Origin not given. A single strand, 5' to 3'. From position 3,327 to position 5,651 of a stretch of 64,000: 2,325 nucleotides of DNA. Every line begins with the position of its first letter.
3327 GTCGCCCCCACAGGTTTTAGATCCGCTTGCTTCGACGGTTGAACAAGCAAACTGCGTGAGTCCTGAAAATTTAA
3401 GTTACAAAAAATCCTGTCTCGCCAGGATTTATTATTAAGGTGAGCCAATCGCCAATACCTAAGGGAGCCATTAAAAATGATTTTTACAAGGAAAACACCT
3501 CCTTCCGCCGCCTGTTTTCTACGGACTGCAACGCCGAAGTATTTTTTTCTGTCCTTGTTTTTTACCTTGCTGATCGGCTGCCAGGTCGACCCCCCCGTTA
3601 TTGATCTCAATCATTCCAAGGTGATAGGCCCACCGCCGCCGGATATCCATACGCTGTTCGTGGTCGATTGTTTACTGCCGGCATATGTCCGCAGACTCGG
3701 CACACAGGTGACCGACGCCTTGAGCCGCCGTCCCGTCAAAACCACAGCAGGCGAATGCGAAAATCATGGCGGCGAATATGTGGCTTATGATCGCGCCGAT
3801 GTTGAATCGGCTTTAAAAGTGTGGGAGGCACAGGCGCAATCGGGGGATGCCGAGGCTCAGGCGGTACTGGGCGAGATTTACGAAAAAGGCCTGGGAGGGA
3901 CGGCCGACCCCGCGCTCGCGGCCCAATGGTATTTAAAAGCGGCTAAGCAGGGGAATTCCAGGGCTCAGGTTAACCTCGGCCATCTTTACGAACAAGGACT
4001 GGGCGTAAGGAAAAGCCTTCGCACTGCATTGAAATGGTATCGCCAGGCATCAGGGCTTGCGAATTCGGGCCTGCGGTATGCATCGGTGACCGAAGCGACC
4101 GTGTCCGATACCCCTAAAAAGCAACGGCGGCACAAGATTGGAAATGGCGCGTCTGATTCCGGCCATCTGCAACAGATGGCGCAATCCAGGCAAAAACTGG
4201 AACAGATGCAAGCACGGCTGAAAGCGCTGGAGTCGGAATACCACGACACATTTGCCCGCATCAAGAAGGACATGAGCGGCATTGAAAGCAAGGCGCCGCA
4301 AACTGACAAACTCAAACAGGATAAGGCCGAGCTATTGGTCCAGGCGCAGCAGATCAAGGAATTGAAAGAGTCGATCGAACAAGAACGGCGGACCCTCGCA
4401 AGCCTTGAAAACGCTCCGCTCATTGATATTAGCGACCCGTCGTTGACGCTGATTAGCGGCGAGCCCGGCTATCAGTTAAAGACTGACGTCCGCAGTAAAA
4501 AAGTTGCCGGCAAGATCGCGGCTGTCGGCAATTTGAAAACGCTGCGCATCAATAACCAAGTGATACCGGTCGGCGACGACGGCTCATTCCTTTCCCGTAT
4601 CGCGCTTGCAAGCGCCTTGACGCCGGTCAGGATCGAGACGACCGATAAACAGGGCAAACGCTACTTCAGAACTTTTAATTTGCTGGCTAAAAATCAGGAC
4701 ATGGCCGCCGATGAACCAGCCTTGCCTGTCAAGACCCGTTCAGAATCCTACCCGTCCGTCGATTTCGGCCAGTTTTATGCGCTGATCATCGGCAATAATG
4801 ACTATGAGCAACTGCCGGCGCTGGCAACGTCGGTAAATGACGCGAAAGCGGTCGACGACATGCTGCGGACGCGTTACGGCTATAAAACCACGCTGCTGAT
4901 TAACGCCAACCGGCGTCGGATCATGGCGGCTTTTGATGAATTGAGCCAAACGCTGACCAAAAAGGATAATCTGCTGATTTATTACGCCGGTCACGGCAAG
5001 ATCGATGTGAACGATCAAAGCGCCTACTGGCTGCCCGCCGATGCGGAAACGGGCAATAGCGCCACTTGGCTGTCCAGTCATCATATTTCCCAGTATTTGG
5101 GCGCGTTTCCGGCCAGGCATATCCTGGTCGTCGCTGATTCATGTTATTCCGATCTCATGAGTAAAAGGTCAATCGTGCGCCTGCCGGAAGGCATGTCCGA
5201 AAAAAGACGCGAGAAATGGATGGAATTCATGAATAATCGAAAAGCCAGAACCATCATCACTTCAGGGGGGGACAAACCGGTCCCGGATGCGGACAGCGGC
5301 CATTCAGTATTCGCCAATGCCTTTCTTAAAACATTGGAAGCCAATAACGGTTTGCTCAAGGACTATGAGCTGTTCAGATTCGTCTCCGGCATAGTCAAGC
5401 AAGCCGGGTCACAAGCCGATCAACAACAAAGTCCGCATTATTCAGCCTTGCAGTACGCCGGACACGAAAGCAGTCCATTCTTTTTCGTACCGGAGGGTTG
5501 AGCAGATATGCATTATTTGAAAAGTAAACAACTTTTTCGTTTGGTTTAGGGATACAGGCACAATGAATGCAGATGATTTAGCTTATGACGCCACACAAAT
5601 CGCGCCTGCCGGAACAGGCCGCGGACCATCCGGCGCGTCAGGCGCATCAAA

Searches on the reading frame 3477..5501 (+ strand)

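Call 74: search_protein_families(library=pfam, proteins=[window:3477-5501:+], max_evalue=1)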
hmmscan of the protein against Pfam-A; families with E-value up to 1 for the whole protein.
window:3477-5501:+ (674 aa): 11 families
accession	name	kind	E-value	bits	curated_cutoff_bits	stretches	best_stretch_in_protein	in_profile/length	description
PF00656.27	Peptidase_C14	-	2.4e-21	76.9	21.4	1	434-656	3-224/233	Caspase domain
PF08238.18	Sel1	-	3.7e-17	62.6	30.7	2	125-160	1-36/36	Sel1 repeat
PF09136.16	Glucodextran_B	-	0.0005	20.4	27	1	321-400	1-77/83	Glucodextranase, domain B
PF20270.3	CATRA-C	-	0.0083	17.3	24.6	1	236-312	22-101/137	CASPASE and TPR Repeat-Associated C-terminal domain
PF13166.12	AAA_13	-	0.035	13.2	36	1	236-312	394-465/713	AAA domain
PF02601.20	Exonuc_VII_L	-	0.062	13.2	35.9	1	217-358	167-305/315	Exonuclease VII, large subunit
PF20308.4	TPR-S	-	0.14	13.2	27.6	0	107-194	32-88/102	Tetratricopeptide Repeats-Sensor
PF18210.6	Knl1_RWD_C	-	0.14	12.7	27.8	1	237-302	2-52/151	Knl1 RWD C-terminal domain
PF10368.14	YkyA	-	0.26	11.5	28.8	1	230-312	9-96/186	Putative cell-wall binding lipoprotein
PF04136.21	COG3_N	-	0.3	11.5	27.9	1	238-312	3-77/147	Conserved oligomeric Golgi complex subunit 3, N-terminal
PF03961.19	FapA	-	0.4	10.7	31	1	227-307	141-229/272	Flagellar Assembly Protein A beta solenoid domain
